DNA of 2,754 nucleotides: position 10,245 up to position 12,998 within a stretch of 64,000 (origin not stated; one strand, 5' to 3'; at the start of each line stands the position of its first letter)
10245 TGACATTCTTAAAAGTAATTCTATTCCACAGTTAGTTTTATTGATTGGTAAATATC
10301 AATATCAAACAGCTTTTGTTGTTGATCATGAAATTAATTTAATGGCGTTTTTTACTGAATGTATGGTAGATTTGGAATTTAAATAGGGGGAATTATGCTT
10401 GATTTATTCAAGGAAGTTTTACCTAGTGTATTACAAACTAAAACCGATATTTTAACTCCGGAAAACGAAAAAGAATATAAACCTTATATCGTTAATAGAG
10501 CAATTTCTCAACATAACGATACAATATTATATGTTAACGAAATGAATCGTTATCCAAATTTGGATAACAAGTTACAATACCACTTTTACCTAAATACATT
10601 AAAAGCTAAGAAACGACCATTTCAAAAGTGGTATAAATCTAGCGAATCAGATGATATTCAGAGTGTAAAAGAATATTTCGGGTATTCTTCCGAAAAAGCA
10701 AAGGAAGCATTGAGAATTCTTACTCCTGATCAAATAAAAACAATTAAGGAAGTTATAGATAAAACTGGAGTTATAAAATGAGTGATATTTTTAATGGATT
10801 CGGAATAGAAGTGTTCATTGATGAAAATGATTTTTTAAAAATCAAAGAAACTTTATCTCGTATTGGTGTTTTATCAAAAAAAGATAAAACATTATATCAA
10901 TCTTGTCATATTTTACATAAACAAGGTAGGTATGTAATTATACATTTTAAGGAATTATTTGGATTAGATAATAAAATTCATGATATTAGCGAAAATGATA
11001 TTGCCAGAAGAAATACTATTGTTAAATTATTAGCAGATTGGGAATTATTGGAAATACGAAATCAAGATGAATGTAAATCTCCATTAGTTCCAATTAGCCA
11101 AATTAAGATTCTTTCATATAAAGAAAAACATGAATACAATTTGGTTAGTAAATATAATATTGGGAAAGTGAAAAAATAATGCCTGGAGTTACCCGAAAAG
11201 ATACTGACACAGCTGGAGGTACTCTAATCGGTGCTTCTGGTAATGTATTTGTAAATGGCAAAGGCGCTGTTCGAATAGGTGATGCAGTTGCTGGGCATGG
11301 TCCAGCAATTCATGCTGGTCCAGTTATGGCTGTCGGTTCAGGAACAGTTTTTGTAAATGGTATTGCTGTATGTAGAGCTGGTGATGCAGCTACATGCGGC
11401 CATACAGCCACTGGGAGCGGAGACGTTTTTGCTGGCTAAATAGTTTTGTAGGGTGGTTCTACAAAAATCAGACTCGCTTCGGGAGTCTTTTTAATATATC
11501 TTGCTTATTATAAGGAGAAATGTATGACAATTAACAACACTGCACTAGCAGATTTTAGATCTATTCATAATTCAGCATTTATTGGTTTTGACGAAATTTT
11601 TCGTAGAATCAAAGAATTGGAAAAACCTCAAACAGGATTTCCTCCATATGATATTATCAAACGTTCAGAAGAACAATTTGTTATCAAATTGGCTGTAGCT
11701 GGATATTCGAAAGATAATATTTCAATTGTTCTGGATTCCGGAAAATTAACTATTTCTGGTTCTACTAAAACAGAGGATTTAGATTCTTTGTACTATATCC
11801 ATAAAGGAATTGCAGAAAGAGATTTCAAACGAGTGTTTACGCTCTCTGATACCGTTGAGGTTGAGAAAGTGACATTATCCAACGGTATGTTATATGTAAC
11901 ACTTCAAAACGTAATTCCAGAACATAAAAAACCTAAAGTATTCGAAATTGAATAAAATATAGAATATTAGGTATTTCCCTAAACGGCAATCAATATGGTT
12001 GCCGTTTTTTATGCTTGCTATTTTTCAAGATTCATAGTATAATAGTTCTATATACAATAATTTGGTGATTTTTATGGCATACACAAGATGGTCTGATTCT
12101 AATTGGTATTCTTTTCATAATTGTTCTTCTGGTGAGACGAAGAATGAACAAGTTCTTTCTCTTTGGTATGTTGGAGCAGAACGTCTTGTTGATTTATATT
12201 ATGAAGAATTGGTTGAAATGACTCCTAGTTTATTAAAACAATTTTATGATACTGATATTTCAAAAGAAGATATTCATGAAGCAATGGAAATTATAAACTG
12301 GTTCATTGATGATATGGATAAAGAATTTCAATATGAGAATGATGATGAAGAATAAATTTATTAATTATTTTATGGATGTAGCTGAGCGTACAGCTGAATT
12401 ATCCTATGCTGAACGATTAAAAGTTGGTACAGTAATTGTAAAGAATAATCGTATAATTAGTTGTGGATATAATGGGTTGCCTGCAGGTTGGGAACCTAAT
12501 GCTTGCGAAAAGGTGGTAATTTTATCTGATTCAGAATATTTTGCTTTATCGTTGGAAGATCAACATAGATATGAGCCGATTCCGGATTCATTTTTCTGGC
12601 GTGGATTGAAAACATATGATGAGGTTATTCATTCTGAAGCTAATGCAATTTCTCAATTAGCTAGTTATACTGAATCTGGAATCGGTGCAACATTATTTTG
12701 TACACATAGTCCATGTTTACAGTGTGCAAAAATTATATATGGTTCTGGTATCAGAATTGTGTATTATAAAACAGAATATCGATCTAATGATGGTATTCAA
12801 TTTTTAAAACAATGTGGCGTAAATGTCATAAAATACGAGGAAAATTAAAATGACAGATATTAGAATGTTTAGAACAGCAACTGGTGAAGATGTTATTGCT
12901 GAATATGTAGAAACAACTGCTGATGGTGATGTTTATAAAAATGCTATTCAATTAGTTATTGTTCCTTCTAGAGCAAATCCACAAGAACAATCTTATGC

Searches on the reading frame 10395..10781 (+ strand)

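Call 44: search_protein_families(library=pfam, proteins=[window:10395-10781:+], max_evalue=0.001)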
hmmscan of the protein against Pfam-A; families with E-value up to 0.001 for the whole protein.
window:10395-10781:+ (128 aa): 1 family
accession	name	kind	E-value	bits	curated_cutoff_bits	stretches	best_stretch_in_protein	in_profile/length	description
PF16790.10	Phage_clamp_A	-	4.7e-07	30.7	27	1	24-110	27-117/144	Bacteriophage clamp loader A subunit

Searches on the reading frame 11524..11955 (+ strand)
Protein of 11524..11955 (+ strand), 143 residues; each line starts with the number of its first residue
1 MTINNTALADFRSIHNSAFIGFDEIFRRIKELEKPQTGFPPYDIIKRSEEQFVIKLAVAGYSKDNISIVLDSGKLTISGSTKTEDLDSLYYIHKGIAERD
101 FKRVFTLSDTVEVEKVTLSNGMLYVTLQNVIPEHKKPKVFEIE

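Call 44: search_protein_families(library=pfam, proteins=[window:11524-11955:+], max_evalue=0.001)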
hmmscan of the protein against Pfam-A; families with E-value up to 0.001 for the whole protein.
window:11524-11955:+ (143 aa): 1 family
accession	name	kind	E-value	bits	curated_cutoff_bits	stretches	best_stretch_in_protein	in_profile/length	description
PF00011.27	HSP20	-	1.3e-14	54.5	20.8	1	45-142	2-101/102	Hsp20/alpha crystallin family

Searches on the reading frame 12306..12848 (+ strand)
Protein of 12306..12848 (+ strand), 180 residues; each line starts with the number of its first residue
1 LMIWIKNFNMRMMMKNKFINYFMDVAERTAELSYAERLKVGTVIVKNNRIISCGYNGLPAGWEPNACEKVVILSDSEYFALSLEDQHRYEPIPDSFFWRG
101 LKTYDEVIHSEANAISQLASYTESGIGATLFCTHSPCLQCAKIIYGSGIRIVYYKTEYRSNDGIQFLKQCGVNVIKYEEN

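Call 44: search_protein_families(library=pfam, proteins=[window:12306-12848:+], max_evalue=0.001)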
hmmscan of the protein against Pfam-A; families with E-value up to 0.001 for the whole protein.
window:12306-12848:+ (180 aa): 2 families
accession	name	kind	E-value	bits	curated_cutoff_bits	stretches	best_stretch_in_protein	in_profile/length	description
PF00383.29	dCMP_cyt_deam_1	-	1e-19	70.8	25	1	19-155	4-101/102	Cytidine and deoxycytidylate deaminase zinc-binding region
PF14437.12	MafB19-deam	-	7.8e-11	42.5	27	1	21-159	6-104/142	MafB19-like deaminase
